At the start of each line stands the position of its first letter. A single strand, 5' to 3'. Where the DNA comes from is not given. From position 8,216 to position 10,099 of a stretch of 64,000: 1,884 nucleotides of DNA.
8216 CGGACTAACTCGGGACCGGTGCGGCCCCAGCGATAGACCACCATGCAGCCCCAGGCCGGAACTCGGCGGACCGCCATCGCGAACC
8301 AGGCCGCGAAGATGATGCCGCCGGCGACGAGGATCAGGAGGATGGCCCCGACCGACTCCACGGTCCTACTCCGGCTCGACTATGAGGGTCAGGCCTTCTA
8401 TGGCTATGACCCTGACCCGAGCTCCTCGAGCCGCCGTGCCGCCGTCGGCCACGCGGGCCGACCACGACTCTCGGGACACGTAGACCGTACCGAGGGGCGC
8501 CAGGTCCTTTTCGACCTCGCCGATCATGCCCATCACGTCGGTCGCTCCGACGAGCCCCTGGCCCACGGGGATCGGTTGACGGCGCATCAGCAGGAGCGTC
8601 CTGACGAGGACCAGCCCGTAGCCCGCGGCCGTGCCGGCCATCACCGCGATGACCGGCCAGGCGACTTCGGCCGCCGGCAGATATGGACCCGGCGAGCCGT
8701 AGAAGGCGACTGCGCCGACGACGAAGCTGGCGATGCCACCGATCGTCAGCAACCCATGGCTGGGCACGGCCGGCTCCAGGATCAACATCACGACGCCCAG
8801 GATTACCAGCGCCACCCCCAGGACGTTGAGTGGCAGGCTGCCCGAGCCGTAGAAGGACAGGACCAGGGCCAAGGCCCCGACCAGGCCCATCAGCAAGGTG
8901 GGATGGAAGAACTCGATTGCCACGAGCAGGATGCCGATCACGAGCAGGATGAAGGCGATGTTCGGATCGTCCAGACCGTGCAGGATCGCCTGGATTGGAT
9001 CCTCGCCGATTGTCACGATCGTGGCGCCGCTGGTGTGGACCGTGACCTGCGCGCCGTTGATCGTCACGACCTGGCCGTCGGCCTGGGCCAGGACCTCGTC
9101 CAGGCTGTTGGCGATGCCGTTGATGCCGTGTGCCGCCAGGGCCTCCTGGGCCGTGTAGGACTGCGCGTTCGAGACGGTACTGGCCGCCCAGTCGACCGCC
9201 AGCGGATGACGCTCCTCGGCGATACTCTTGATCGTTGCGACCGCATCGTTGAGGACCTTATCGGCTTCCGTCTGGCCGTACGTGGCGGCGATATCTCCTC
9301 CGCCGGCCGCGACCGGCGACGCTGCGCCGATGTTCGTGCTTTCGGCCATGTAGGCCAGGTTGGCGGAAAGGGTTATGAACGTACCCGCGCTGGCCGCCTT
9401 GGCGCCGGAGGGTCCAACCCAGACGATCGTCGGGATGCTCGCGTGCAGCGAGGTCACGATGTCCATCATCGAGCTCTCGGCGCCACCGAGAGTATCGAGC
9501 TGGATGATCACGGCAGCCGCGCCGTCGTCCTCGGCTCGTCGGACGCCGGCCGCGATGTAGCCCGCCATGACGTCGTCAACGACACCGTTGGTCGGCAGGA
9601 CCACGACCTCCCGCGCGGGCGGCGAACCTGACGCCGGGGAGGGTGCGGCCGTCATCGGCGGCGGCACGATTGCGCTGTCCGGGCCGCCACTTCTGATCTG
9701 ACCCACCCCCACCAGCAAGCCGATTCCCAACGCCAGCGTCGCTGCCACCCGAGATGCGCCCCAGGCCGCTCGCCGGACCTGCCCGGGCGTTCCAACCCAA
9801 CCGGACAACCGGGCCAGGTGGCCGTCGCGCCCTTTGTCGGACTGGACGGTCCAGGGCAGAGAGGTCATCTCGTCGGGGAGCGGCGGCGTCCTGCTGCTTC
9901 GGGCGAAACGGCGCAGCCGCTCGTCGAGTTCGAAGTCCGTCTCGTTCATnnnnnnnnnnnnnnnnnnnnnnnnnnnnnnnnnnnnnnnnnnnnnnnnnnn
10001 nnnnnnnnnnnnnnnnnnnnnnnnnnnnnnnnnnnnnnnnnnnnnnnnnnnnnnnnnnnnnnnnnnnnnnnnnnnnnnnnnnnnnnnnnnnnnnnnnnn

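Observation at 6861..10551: ECF sigma factor translationally coupled to an anti-sigma::NfeD protease fusion, followed by two SPFH/band-7 genes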

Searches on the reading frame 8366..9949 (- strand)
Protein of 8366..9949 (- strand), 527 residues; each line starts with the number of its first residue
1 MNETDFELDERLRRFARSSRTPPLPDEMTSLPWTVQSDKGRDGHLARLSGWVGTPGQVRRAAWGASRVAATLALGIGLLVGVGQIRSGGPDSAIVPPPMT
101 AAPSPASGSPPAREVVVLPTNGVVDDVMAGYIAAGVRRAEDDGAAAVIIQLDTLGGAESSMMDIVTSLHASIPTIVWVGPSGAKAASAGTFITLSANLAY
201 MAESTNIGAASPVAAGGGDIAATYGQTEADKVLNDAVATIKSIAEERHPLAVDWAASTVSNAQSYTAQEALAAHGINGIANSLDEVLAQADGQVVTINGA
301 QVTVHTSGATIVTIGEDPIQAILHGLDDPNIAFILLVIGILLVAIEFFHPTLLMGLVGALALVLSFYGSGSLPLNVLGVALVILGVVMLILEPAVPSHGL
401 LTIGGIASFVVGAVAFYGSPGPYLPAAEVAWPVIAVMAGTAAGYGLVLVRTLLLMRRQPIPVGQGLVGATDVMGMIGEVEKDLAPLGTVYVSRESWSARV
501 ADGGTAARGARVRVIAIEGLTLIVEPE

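Call 3: search_protein_families(library=pfam, proteins=[window:8366-9949:-], max_evalue=0.1)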
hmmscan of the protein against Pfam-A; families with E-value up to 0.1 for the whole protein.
window:8366-9949:- (527 aa): 3 families
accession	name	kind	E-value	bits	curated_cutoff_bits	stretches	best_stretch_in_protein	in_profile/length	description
PF24961.1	NfeD_membrane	-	1.3e-20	74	26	1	330-442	1-114/119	NfeD integral membrane domain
PF25145.1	NfeD1b_N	-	7.1e-15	55.5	40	1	115-223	2-107/189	NfeD1b, N-terminal domain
PF01957.25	NfeD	-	2e-14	53.9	29.1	1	472-526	4-57/57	NfeD-like C-terminal, partner-binding domain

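Call 9: search_protein_families(library=ncbifam, proteins=[window:8366-9949:-], max_evalue=0.1)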
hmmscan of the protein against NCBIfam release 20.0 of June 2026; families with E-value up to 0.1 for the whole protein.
window:8366-9949:- (527 aa): 1 family
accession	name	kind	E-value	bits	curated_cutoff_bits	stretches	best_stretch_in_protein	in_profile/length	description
TIGR00706.1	SppA_dom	equivalog_domain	0.013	15.1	155.45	1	117-209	4-97/208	signal peptide peptidase SppA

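Call 10: find_homologous_proteins(query=window:8366-9949:-, max_evalue=0.00001)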
Query window:8366-9949:- (527 aa): 2586 proteins with E <= 0.00001 among 8000 candidates; the best 120 are listed.
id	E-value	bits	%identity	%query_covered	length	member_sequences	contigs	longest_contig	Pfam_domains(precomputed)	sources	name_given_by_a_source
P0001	0.0e+0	1114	100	100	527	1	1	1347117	PF24961.2,PF01957.26,PF25145.2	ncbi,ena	-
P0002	1.7e-256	870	77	100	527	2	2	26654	PF24961.2,PF01957.26,PF25145.2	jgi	jgi:membrane-bound serine protease (ClpP class)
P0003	2.9e-246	836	75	100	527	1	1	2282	PF24961.2,PF01957.26,PF25145.2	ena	-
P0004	5.1e-243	826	76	100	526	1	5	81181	PF24961.2,PF01957.26,PF25145.2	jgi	jgi:membrane-bound serine protease (ClpP class)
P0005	3.7e-242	823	74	100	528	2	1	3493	PF24961.2,PF01957.26,PF25145.2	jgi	jgi:membrane-bound serine protease (ClpP class)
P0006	2.0e-240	817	75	100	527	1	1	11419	PF24961.2,PF01957.26,PF25145.2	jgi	jgi:membrane-bound serine protease (ClpP class)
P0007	2.5e-240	817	73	100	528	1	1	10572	PF24961.2,PF01957.26,PF25145.2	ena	-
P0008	2.9e-239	813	73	100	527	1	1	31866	PF24961.2,PF01957.26,PF25145.2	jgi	jgi:membrane-bound serine protease (ClpP class)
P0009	7.3e-236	802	72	100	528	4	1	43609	PF24961.2,PF01957.26,PF25145.2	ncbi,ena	-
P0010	1.4e-235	801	72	100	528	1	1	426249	PF24961.2,PF01957.26,PF25145.2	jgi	jgi:membrane-bound serine protease (ClpP class)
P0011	1.9e-232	791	70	100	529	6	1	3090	PF24961.2,PF01957.26,PF25145.2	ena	-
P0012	2.1e-232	791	71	100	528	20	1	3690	PF24961.2,PF01957.26,PF25145.2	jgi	jgi:Membrane-bound serine protease (ClpP class)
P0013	1.9e-231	787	71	100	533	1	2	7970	PF24961.2,PF01957.26,PF25145.2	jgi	jgi:membrane-bound serine protease (ClpP class)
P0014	5.3e-230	783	71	100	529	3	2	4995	PF24961.2,PF01957.26,PF25145.2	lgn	-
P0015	9.7e-230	782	71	100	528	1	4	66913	PF24961.2,PF01957.26,PF25145.2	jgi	jgi:membrane-bound serine protease (ClpP class)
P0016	3.6e-229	780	71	100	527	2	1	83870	PF24961.2,PF01957.26,PF25145.2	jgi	jgi:membrane-bound serine protease (ClpP class)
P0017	8.1e-229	779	70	100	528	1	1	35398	PF24961.2,PF01957.26,PF25145.2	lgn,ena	-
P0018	5.9e-228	776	71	100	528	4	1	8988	PF24961.2,PF01957.26,PF25145.2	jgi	jgi:membrane-bound serine protease (ClpP class)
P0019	4.2e-227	773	70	100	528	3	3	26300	PF24961.2,PF01957.26,PF25145.2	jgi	jgi:membrane-bound serine protease (ClpP class)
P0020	9.2e-223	759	68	100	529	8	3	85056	PF24961.2,PF01957.26,PF25145.2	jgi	jgi:membrane-bound serine protease (ClpP class)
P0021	6.2e-221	753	69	100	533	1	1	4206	PF24961.2,PF01957.26,PF25145.2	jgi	jgi:membrane-bound serine protease (ClpP class)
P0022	7.2e-220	749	68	99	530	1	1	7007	PF24961.2,PF01957.26,PF25145.2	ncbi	-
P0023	1.1e-219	749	67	100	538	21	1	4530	PF24961.2,PF01957.26,PF25145.2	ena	-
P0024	1.4e-218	745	69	98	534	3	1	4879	PF24961.2,PF01957.26,PF25145.2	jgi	-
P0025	2.4e-218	744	68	100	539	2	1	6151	PF24961.2,PF01957.26,PF25145.2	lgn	-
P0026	6.2e-218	743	69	99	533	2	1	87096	PF24961.2,PF01957.26,PF25145.2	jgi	jgi:membrane-bound serine protease (ClpP class)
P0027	2.5e-217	741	69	99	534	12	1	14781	PF24961.2,PF01957.26,PF25145.2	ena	-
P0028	1.6e-216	738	69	99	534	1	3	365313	PF24961.2,PF01957.26,PF25145.2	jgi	jgi:membrane-bound serine protease (ClpP class)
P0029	1.7e-216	738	68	99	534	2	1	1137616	PF24961.2,PF01957.26,PF25145.2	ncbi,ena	-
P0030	5.5e-216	736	67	100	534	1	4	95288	PF24961.2,PF01957.26,PF25145.2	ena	-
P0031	3.2e-215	734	67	99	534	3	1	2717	PF24961.2,PF01957.26,PF25145.2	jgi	jgi:membrane-bound serine protease (ClpP class)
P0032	1.2e-213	729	66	100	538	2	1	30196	PF24961.2,PF01957.26,PF25145.2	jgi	jgi:membrane-bound serine protease (ClpP class)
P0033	1.2e-213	729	67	100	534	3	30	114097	PF24961.2,PF01957.26,PF25145.2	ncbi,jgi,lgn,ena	ncbi:MAG: NfeD family protein [Candidatus Limnocylindrales bacterium]|jgi:membrane-bound serine prot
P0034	1.4e-213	728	68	100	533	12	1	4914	PF24961.2,PF01957.26,PF25145.2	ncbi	-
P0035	3.1e-213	727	67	99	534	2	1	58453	PF24961.2,PF01957.26,PF25145.2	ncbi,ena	ncbi:MAG: nodulation protein NfeD [Candidatus Limnocylindrales bacterium]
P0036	4.6e-213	727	67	99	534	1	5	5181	PF24961.2,PF01957.26,PF25145.2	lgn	-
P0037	2.5e-211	721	66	99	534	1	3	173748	PF24961.2,PF01957.26,PF25145.2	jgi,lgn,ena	jgi:membrane-bound serine protease (ClpP class)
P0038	4.2e-211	720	66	99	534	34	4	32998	PF24961.2,PF01957.26,PF25145.2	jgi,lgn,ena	jgi:membrane-bound serine protease (ClpP class)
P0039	5.4e-211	720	66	99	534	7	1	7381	PF24961.2,PF01957.26,PF25145.2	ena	-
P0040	1.2e-210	719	66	100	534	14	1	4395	PF24961.2,PF01957.26,PF25145.2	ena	-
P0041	1.3e-210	719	67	100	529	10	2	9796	PF24961.2,PF01957.26,PF25145.2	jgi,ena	jgi:membrane-bound serine protease (ClpP class)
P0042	1.7e-210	718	67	100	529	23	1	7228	PF24961.2,PF01957.26,PF25145.2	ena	-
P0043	6.5e-210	716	66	99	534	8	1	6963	PF24961.2,PF01957.26,PF25145.2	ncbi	-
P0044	8.0e-210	716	66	99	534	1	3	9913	PF24961.2,PF01957.26,PF25145.2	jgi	jgi:membrane-bound serine protease (ClpP class)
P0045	9.2e-210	716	66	100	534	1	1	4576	PF24961.2,PF01957.26,PF25145.2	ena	-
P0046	2.3e-209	715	67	100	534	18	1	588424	PF24961.2,PF01957.26,PF25145.2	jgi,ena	jgi:membrane-bound serine protease (ClpP class)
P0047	4.3e-209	714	66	99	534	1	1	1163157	PF24961.2,PF01957.26,PF25145.2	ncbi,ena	-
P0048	8.6e-209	713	65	99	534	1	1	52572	PF24961.2,PF01957.26,PF25145.2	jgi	jgi:membrane-bound serine protease (ClpP class)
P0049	1.2e-208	712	65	99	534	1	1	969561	PF24961.2,PF01957.26,PF25145.2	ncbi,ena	-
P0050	1.3e-208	712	66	99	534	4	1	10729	PF24961.2,PF01957.26,PF25145.2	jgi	jgi:membrane-bound serine protease (ClpP class)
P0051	1.6e-208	712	65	100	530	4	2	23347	PF24961.2,PF01957.26,PF25145.2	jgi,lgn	jgi:membrane-bound serine protease (ClpP class)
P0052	3.1e-208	711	64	100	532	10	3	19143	PF24961.2,PF01957.26,PF25145.2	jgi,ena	jgi:membrane-bound serine protease (ClpP class)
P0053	3.3e-208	711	65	100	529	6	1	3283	PF24961.2,PF01957.26,PF25145.2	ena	-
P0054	6.8e-208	710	66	100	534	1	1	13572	PF24961.2,PF01957.26,PF25145.2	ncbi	-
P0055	8.4e-208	709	65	99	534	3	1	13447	PF24961.2,PF01957.26,PF25145.2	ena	-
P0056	8.5e-208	709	65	99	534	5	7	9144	PF24961.2,PF01957.26,PF25145.2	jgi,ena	jgi:membrane-bound serine protease (ClpP class)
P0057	9.9e-208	709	65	99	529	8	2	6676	PF24961.2,PF01957.26,PF25145.2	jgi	jgi:membrane-bound serine protease (ClpP class)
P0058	3.2e-207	707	65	100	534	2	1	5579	PF24961.2,PF01957.26,PF25145.2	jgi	-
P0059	5.9e-207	707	65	99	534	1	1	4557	PF24961.2,PF01957.26,PF25145.2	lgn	-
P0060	6.1e-207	707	65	99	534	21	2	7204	PF24961.2,PF01957.26,PF25145.2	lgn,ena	-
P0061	8.6e-207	706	65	99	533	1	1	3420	PF24961.2,PF01957.26,PF25145.2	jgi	jgi:membrane-bound serine protease (ClpP class)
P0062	1.1e-206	706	65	99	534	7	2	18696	PF24961.2,PF01957.26,PF25145.2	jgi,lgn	jgi:membrane-bound serine protease (ClpP class)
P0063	1.5e-206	705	66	99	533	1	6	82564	PF24961.2,PF01957.26,PF25145.2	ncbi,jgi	ncbi:MAG: NfeD family protein [Candidatus Limnocylindrales bacterium]|jgi:membrane-bound serine prot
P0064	1.8e-206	705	65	99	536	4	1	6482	PF24961.2,PF01957.26,PF25145.2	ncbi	ncbi:MAG: NfeD family protein [Candidatus Limnocylindrales bacterium]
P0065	4.3e-206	704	65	100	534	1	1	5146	PF24961.2,PF01957.26,PF25145.2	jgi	jgi:membrane-bound serine protease (ClpP class)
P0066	4.3e-206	704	64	100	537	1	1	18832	PF24961.2,PF01957.26,PF25145.2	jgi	jgi:membrane-bound serine protease (ClpP class)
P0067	2.1e-205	701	65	99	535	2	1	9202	PF24961.2,PF01957.26,PF25145.2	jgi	jgi:membrane-bound serine protease (ClpP class)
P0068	2.7e-205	701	65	99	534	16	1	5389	PF24961.2,PF01957.26,PF25145.2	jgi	jgi:membrane-bound serine protease (ClpP class)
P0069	2.7e-205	701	66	99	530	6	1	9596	PF24961.2,PF01957.26,PF25145.2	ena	-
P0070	3.5e-205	701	63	98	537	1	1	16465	PF24961.2,PF01957.26,PF25145.2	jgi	jgi:membrane-bound serine protease (ClpP class)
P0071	5.0e-205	700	64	100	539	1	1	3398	PF24961.2,PF01957.26,PF25145.2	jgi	jgi:membrane-bound serine protease (ClpP class)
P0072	7.5e-205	700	65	99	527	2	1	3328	PF24961.2,PF01957.26,PF25145.2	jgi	jgi:membrane-bound serine protease (ClpP class)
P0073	8.7e-205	699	65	99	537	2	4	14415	PF24961.2,PF01957.26,PF25145.2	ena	-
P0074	1.0e-204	699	64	99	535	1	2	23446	PF24961.2,PF01957.26,PF25145.2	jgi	jgi:membrane-bound serine protease (ClpP class)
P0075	1.1e-204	699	65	99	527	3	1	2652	PF24961.2,PF01957.26,PF25145.2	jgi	jgi:membrane-bound serine protease (ClpP class)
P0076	1.5e-204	699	64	100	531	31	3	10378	PF24961.2,PF01957.26,PF25145.2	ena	-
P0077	1.6e-204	699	65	98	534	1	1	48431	PF24961.2,PF01957.26,PF25145.2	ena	-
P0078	3.3e-204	698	65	99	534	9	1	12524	PF24961.2,PF01957.26,PF25145.2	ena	-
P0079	4.2e-204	697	65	100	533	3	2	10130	PF24961.2,PF01957.26,PF25145.2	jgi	jgi:membrane-bound serine protease (ClpP class)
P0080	5.9e-204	697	65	99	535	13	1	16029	PF24961.2,PF01957.26,PF25145.2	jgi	jgi:membrane-bound serine protease (ClpP class)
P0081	7.3e-204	696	64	100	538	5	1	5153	PF24961.2,PF01957.26,PF25145.2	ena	-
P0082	7.3e-204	696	66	100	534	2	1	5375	PF24961.2,PF01957.26,PF25145.2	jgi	jgi:membrane-bound serine protease (ClpP class)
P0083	9.0e-204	696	64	100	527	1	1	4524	PF24961.2,PF01957.26,PF25145.2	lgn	-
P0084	1.3e-203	696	66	98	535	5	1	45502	PF24961.2,PF01957.26,PF25145.2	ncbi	-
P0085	1.5e-203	695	65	99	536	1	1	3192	PF24961.2,PF01957.26,PF25145.2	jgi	jgi:membrane-bound serine protease (ClpP class)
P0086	1.9e-203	695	65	99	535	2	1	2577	PF24961.2,PF01957.26,PF25145.2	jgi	jgi:membrane-bound serine protease (ClpP class)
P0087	2.4e-203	695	65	99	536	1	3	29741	PF24961.2,PF01957.26,PF25145.2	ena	-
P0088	2.7e-203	695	64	99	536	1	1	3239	PF24961.2,PF01957.26,PF25145.2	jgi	jgi:membrane-bound serine protease (ClpP class)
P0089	2.9e-203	694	64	99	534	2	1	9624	PF24961.2,PF01957.26,PF25145.2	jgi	jgi:membrane-bound serine protease (ClpP class)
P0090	3.0e-203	694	64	100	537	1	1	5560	PF24961.2,PF01957.26,PF25145.2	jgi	jgi:membrane-bound serine protease (ClpP class)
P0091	8.2e-203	693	66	100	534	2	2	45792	PF24961.2,PF01957.26,PF25145.2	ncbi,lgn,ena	-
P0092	1.5e-202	692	64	100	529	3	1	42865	PF24961.2,PF01957.26,PF25145.2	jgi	jgi:membrane-bound serine protease (ClpP class)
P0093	1.5e-202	692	64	99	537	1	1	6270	PF24961.2,PF01957.26,PF25145.2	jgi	jgi:membrane-bound serine protease (ClpP class)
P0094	2.0e-202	692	66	100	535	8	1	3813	PF24961.2,PF01957.26,PF25145.2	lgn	-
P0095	3.1e-202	691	64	100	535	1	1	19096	PF24961.2,PF01957.26,PF25145.2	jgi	jgi:membrane-bound serine protease (ClpP class)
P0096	4.5e-202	690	64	99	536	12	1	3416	PF24961.2,PF01957.26,PF25145.2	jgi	jgi:membrane-bound serine protease (ClpP class)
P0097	5.4e-202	690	64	100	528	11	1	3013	PF24961.2,PF01957.26,PF25145.2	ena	-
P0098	6.2e-202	690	65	100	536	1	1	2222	PF24961.2,PF01957.26,PF25145.2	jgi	jgi:membrane-bound serine protease (ClpP class)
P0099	7.6e-202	690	65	100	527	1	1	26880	PF24961.2,PF01957.26,PF25145.2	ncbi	-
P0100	7.8e-202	690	64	99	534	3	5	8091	PF24961.2,PF01957.26,PF25145.2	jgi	jgi:membrane-bound serine protease (ClpP class)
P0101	1.0e-201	689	64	99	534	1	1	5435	PF24961.2,PF01957.26,PF25145.2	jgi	jgi:membrane-bound serine protease (ClpP class)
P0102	1.1e-201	689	63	99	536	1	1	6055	PF24961.2,PF01957.26,PF25145.2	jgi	jgi:membrane-bound serine protease (ClpP class)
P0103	1.5e-201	689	64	99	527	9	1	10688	PF24961.2,PF01957.26,PF25145.2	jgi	-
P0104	1.9e-201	688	64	99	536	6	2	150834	PF24961.2,PF01957.26,PF25145.2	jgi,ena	-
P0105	2.2e-201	688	63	100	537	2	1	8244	PF24961.2,PF01957.26,PF25145.2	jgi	jgi:membrane-bound serine protease (ClpP class)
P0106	2.3e-201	688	65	98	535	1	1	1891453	PF24961.2,PF01957.26,PF25145.2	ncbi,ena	-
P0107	2.9e-201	688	64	100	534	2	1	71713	PF24961.2,PF01957.26,PF25145.2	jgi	jgi:membrane-bound serine protease (ClpP class)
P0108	3.1e-201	688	64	100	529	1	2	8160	PF24961.2,PF00574.29,PF01957.26,PF25145.2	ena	-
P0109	3.6e-201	687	64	99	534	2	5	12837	PF24961.2,PF01957.26,PF25145.2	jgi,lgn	jgi:membrane-bound serine protease (ClpP class)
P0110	3.6e-201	687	63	100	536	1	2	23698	PF24961.2,PF01957.26,PF25145.2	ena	-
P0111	4.6e-201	687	63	99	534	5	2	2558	PF24961.2,PF01957.26,PF25145.2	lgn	-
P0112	8.1e-201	686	64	98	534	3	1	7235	PF24961.2,PF01957.26,PF25145.2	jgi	jgi:membrane-bound serine protease (ClpP class)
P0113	2.4e-200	685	64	100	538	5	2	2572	PF24961.2,PF01957.26,PF25145.2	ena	-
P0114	5.1e-200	684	63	99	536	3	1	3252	PF24961.2,PF01957.26,PF25145.2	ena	-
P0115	5.8e-200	684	64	99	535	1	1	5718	PF24961.2,PF01957.26,PF25145.2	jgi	jgi:membrane-bound serine protease (ClpP class)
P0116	1.2e-199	683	64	99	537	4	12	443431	PF24961.2,PF01957.26,PF25145.2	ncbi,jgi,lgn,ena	jgi:membrane-bound serine protease (ClpP class)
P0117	1.8e-199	682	64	100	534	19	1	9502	PF24961.2,PF01957.26,PF25145.2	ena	-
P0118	1.9e-199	682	64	99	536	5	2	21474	PF24961.2,PF01957.26,PF25145.2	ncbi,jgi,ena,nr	ncbi:MAG TPA: nodulation protein NfeD [Candidatus Limnocylindrales bacterium]|jgi:Membrane-bound ser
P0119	3.2e-199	681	65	99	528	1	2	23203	PF24961.2,PF01957.26,PF25145.2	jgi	jgi:membrane-bound serine protease (ClpP class)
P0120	4.8e-199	680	63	99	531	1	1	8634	PF24961.2,PF01957.26,PF25145.2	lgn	-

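Call 15: find_encoding_contigs(protein=P0029, flank=6000, max_places=2)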
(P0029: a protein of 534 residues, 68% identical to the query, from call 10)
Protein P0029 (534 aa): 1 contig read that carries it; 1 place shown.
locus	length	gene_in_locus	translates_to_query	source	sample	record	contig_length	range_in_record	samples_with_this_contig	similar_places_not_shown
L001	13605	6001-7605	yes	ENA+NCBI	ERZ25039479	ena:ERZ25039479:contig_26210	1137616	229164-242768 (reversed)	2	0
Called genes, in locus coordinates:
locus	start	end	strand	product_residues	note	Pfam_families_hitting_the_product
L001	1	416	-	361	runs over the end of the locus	PF01609:DDE_Tnp_1, PF13751:DDE_Tnp_1_6 (weak)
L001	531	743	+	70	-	-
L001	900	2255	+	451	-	PF00291:PALP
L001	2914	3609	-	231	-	PF00072:Response_reg, PF00196:GerE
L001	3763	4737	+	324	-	PF03807:F420_oxidored (weak), PF02153:PDH_N, PF20463:PDH_C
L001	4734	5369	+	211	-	-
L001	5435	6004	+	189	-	PF04542:Sigma70_r2, PF08281:Sigma70_r4_2, PF04545:Sigma70_r4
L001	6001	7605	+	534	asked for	PF25145:NfeD1b_N, PF24961:NfeD_membrane, PF01957:NfeD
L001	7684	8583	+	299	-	PF01145:Band_7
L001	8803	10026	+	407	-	PF00072:Response_reg, PF01656:CbiA (faint), PF06564:CBP_BcsQ (weak), PF13614:AAA_31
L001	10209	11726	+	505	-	PF13541:ChlI, PF07728:AAA_5 (faint), PF01078:Mg_chelatase, PF00158:Sigma54_activat (faint), PF00493:MCM (weak), PF13335:Mg_chelatase_C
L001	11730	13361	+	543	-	PF02481:DNA_processg_A, PF17782:WHD_DprA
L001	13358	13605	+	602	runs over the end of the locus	PF13205:Big_5, PF17964:Big_10 (faint), PF13205:Big_5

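Call 16: find_encoding_contigs(protein=P0106, flank=6000, max_places=2)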
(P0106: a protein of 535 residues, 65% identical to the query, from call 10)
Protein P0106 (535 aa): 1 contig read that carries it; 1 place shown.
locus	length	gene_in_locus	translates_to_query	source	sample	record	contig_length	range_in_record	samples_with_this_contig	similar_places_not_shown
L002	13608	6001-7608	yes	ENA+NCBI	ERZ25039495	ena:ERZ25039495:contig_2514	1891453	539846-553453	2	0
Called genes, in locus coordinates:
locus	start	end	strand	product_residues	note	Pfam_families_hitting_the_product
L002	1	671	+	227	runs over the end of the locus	PF02834:LigT_PEase, PF13563:2_5_RNA_ligase2, PF02834:LigT_PEase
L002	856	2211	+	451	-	PF00291:PALP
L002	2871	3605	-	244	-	PF00072:Response_reg, PF00196:GerE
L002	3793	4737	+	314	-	PF03807:F420_oxidored (weak), PF02153:PDH_N, PF20463:PDH_C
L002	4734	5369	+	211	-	-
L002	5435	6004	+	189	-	PF04542:Sigma70_r2, PF08281:Sigma70_r4_2, PF04545:Sigma70_r4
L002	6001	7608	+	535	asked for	PF25145:NfeD1b_N, PF24961:NfeD_membrane, PF01957:NfeD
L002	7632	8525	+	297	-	PF01145:Band_7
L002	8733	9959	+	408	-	PF00072:Response_reg, PF01656:CbiA (faint), PF06564:CBP_BcsQ (faint), PF13614:AAA_31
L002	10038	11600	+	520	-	PF13541:ChlI, PF00158:Sigma54_activat (weak), PF01078:Mg_chelatase, PF07728:AAA_5, PF00493:MCM (weak), PF13335:Mg_chelatase_C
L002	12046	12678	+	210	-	PF02481:DNA_processg_A, PF17782:WHD_DprA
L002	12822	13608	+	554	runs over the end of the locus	PF13205:Big_5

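Call 24: find_related_loci(query=A1, collection=metagenome_contigs, flank=4000)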
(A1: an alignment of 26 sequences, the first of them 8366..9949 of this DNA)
Query A1 (527 aa) in metagenome_contigs; peptide patterns used: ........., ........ (x = any residue, [..] = any of these).
600 stretches matched a pattern (row limit reached: there are more); 572 encode a relative of the query (tblastn E <= 1e-3); the best 80 are kept; 80 distinct loci.
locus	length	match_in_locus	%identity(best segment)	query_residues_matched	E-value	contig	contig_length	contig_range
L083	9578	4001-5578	71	1-526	0e+0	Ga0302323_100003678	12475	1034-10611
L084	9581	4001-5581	70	1-526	0e+0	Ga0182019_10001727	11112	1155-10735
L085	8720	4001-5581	69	1-526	0e+0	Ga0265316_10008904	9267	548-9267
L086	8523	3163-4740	71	1-525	0e+0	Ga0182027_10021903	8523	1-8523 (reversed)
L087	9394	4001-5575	70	1-525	0e+0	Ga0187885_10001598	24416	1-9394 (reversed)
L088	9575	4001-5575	70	1-525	0e+0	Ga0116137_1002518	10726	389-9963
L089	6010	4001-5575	67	1-525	0e+0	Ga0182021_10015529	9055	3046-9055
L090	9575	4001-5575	66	1-525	0e+0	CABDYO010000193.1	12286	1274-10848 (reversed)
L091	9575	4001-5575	66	1-525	0e+0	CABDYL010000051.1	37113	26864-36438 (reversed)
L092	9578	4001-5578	74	1-526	0e+0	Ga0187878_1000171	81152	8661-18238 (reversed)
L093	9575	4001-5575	66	1-525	0e+0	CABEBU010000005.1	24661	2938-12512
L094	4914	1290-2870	68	1-525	0e+0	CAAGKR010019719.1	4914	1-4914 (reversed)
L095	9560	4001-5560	65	5-525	0e+0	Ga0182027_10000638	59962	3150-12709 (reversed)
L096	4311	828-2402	64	1-525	0e+0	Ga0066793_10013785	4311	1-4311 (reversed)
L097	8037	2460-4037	64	1-526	0e+0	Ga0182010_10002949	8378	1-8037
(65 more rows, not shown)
